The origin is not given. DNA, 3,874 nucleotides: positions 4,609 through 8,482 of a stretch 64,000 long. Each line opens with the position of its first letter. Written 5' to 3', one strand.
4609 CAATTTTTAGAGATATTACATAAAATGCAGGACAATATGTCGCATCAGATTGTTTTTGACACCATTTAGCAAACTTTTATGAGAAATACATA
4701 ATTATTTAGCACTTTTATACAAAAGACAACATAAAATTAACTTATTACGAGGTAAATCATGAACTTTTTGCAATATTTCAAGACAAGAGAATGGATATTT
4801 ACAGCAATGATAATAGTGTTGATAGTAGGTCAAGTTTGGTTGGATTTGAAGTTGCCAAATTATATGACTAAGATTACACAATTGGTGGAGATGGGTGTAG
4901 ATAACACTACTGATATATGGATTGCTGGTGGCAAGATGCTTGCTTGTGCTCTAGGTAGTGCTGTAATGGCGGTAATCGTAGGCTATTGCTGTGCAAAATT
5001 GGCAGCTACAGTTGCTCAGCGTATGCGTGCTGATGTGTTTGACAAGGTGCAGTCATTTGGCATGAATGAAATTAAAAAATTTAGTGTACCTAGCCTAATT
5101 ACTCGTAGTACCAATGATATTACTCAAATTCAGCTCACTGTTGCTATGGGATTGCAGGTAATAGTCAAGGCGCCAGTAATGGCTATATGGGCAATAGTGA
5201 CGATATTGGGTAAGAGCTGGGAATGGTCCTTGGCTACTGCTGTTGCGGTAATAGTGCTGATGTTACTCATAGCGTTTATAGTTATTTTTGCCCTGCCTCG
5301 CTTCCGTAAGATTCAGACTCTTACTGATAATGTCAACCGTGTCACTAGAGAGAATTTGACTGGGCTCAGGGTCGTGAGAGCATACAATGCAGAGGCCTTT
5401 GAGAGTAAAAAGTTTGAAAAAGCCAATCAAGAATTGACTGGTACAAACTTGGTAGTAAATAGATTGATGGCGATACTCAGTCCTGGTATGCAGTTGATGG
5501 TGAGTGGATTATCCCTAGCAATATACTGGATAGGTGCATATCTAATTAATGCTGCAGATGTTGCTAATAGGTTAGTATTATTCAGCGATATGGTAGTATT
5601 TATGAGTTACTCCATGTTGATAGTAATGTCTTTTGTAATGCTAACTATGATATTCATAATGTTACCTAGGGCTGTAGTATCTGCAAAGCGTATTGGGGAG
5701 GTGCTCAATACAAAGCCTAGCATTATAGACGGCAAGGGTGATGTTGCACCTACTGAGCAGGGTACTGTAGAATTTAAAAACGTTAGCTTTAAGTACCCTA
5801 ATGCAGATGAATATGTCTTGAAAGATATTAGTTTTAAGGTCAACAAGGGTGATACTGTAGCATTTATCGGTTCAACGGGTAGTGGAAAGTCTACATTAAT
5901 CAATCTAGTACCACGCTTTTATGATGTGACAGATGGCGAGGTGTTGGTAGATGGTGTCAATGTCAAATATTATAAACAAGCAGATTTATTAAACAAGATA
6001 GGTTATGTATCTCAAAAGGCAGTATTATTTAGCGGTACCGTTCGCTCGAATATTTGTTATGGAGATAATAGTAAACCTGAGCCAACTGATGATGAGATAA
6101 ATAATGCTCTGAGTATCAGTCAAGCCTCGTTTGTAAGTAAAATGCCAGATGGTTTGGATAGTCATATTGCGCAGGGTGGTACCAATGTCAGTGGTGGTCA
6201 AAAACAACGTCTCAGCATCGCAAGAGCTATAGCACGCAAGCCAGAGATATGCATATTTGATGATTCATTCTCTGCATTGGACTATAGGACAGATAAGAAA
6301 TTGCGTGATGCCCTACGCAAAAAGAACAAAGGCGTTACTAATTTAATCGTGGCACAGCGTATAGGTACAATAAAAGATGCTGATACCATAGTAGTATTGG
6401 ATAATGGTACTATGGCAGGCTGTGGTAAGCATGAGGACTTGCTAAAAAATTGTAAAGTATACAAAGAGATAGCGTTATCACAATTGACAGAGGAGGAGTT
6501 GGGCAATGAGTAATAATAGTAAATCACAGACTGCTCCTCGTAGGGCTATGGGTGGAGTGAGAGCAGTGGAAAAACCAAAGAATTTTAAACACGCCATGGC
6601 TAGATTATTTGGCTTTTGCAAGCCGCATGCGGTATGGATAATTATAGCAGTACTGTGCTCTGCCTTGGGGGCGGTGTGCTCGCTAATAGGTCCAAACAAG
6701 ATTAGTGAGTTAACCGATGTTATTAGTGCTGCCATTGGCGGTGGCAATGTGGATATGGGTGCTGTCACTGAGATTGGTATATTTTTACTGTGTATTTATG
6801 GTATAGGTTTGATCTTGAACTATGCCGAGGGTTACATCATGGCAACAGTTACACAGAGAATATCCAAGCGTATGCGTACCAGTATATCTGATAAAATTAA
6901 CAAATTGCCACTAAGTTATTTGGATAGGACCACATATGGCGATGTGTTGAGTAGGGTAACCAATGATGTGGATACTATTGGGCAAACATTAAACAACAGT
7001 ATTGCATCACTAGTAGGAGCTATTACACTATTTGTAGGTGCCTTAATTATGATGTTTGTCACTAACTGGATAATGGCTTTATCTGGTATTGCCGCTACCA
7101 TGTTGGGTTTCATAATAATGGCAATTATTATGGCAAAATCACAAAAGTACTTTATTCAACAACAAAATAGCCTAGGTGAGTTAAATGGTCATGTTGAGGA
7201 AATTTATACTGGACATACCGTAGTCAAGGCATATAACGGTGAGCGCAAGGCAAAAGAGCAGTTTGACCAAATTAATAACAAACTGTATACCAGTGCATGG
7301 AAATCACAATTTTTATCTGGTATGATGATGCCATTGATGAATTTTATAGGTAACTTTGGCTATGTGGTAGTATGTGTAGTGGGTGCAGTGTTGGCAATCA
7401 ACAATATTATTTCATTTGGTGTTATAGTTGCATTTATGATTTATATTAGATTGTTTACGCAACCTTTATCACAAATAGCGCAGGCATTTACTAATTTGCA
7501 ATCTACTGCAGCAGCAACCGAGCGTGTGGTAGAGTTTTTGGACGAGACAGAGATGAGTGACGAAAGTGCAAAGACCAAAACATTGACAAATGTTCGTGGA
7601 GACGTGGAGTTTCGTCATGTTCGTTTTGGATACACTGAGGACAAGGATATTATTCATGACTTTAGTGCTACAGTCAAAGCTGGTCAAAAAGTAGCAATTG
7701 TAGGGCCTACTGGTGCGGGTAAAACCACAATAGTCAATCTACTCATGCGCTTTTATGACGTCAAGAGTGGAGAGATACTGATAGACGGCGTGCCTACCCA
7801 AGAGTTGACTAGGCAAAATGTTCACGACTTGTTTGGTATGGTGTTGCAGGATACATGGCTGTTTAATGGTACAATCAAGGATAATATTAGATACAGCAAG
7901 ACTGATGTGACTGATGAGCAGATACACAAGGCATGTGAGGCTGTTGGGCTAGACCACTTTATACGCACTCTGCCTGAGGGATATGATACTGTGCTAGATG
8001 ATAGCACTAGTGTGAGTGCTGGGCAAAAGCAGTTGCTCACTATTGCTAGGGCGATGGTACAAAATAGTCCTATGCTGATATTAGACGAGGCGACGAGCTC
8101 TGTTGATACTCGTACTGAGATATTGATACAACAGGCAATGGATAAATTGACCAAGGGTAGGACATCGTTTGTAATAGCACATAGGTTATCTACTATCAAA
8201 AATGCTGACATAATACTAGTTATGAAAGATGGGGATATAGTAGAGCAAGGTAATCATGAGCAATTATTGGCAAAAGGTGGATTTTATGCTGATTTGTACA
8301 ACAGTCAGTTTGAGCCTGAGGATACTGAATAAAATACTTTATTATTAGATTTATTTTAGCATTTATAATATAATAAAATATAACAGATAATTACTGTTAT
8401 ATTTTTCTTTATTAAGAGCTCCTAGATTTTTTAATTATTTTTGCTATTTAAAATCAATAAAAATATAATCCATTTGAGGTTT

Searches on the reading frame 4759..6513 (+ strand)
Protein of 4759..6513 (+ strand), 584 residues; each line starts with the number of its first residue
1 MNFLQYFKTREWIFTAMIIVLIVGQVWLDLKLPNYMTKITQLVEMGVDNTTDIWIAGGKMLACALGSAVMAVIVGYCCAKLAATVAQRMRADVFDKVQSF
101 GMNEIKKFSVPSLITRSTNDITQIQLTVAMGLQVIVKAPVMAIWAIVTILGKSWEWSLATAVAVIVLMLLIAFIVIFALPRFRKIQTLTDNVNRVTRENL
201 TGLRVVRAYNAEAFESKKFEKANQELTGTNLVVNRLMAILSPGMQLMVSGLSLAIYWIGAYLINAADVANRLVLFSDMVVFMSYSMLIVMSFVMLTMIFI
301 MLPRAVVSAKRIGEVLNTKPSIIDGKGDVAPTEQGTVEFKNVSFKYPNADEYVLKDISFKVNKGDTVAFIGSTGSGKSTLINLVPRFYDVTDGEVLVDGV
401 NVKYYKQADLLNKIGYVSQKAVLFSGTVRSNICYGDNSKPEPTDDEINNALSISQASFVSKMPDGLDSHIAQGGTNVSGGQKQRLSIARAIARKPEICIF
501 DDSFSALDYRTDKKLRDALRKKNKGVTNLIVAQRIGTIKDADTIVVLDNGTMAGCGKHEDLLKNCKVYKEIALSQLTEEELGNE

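Call 82: search_protein_families(library=pfam, proteins=[window:4759-6513:+], max_evalue=0.00001)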
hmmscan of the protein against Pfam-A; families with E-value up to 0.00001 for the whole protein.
window:4759-6513:+ (584 aa): 3 families
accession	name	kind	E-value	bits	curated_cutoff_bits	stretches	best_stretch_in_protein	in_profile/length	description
PF00664.28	ABC_membrane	-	2.5e-33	116.4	28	1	17-291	3-273/274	ABC transporter transmembrane region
PF00005.33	ABC_tran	-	1.2e-28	100.9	25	1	354-504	1-136/137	ABC transporter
PF02463.25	SMC_N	-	5.5e-06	26.4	40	0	392-546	108-210/220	RecF/RecN/SMC N terminal domain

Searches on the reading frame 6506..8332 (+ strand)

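Call 82: search_protein_families(library=pfam, proteins=[window:6506-8332:+], max_evalue=0.00001)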
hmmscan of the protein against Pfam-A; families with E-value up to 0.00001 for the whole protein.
window:6506-8332:+ (608 aa): 4 families
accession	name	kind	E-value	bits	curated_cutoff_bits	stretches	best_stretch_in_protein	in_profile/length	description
PF00664.28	ABC_membrane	-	2.8e-57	194.9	28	1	45-321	1-274/274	ABC transporter transmembrane region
PF00005.33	ABC_tran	-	3.1e-30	106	25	1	384-531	2-137/137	ABC transporter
PF02463.25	SMC_N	-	1.2e-06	28.5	40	0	466-572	116-210/220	RecF/RecN/SMC N terminal domain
PF00270.35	DEAD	-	5.6e-06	26.6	26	0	389-548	10-145/167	DEAD/DEAH box helicase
